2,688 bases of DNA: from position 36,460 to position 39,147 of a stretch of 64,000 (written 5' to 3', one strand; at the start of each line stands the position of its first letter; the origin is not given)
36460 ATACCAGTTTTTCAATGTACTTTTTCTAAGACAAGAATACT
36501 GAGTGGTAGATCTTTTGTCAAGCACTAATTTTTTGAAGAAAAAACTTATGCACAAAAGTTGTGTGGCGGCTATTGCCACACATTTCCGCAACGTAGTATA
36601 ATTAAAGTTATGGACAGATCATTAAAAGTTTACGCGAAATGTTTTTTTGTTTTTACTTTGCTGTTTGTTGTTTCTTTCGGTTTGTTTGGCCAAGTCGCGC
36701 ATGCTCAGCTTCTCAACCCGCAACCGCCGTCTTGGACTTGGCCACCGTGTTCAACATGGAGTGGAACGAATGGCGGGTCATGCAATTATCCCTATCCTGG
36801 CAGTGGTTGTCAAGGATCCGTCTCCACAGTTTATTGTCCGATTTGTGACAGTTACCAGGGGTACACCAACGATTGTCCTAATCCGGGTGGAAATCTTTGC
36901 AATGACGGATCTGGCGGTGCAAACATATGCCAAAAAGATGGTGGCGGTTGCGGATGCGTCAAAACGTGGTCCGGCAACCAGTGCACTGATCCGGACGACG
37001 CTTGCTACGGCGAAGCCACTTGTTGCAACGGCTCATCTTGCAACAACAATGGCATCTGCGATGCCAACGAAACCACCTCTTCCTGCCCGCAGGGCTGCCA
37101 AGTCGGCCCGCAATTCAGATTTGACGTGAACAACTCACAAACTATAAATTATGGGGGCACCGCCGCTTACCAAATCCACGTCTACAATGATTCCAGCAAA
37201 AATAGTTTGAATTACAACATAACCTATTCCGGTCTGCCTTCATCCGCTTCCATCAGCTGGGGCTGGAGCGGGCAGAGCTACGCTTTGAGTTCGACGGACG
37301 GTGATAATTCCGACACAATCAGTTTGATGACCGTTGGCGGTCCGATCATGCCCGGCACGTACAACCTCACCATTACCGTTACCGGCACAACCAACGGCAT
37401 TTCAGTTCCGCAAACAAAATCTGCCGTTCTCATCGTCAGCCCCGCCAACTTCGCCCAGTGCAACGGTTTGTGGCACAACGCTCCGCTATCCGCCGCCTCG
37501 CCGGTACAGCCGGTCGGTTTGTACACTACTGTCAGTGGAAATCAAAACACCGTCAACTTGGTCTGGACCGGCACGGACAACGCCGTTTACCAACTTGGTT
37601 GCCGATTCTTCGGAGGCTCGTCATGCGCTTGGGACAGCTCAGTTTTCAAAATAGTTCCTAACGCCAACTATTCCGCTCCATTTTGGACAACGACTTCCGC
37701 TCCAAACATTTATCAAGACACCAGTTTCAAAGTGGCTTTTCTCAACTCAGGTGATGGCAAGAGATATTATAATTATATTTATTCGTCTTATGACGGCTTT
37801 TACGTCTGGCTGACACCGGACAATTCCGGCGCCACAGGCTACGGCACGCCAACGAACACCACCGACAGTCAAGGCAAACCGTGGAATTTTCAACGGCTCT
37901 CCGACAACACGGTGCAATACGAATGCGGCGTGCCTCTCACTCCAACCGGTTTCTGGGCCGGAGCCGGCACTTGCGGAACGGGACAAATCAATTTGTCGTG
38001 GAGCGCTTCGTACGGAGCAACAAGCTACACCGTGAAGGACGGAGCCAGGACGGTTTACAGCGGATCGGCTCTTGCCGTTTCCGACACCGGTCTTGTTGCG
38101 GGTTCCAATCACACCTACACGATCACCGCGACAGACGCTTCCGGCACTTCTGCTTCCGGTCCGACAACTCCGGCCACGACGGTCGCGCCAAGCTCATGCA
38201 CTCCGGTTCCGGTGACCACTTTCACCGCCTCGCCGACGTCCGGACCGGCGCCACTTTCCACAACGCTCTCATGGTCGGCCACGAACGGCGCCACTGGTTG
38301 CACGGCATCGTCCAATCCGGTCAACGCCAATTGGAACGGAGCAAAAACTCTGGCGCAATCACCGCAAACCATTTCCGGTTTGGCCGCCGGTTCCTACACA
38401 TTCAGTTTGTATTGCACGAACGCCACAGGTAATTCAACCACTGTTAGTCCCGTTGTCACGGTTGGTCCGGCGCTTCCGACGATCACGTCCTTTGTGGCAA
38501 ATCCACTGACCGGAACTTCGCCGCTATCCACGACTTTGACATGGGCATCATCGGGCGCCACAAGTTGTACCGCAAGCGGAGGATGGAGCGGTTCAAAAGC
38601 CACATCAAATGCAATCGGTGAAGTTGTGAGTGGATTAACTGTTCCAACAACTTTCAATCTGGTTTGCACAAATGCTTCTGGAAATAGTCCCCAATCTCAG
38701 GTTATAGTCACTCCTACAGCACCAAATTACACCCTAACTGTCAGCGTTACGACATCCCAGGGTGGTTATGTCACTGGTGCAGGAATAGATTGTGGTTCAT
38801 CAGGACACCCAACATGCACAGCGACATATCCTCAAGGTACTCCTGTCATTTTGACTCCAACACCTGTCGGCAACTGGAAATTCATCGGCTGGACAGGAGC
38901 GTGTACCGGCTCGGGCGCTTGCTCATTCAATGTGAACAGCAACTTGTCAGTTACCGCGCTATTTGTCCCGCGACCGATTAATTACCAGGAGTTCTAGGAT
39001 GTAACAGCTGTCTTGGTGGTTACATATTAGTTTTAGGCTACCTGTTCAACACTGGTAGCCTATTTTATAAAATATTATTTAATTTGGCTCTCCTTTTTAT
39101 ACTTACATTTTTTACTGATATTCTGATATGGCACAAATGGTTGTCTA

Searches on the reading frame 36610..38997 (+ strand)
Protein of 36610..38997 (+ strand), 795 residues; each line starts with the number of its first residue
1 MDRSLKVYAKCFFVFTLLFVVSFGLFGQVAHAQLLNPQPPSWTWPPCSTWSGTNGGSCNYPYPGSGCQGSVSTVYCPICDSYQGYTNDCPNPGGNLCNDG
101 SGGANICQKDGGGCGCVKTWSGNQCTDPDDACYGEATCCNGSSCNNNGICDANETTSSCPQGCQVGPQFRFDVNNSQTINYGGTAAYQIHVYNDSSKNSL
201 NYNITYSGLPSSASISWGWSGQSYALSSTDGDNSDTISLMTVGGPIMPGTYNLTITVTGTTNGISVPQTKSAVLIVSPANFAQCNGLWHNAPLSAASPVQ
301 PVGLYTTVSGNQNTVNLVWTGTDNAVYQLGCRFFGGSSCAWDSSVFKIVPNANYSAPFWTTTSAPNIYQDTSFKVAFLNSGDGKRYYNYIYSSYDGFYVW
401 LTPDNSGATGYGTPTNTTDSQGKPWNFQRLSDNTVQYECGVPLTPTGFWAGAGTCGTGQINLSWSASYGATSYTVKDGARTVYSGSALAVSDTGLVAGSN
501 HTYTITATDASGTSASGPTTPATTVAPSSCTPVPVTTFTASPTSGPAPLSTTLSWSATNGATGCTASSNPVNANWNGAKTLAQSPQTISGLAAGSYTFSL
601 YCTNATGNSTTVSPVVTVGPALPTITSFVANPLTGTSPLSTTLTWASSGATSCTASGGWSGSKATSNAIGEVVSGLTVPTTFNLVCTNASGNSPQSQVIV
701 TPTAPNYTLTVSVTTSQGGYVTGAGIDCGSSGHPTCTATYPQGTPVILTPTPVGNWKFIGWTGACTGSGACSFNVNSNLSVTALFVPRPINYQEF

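Call 12: search_protein_families(library=pfam, proteins=[window:36610-38997:+], max_evalue=0.01)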
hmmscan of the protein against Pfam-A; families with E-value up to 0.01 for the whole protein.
window:36610-38997:+ (795 aa): 1 family
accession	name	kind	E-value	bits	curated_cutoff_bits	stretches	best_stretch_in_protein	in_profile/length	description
PF18998.6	Flg_new_2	-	5.3e-06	26.8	23.6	1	729-787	8-71/73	Divergent InlB B-repeat domain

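Call 41: find_encoding_contigs(protein=window:36610-38997:+, flank=10000, max_places=10)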
Protein window:36610-38997:+ (795 aa): 2 contigs read that carry it; 2 places shown.
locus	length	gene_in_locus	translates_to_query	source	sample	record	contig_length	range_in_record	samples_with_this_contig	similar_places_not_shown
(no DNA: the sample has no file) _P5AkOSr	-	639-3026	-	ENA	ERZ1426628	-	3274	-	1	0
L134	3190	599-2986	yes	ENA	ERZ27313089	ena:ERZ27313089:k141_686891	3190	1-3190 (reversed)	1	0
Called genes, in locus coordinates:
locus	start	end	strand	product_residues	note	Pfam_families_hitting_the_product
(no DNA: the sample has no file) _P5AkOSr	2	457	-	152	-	?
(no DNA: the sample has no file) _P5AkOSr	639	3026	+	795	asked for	PF18998:Flg_new_2 (weak)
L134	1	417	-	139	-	?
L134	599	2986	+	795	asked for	PF18998:Flg_new_2 (weak)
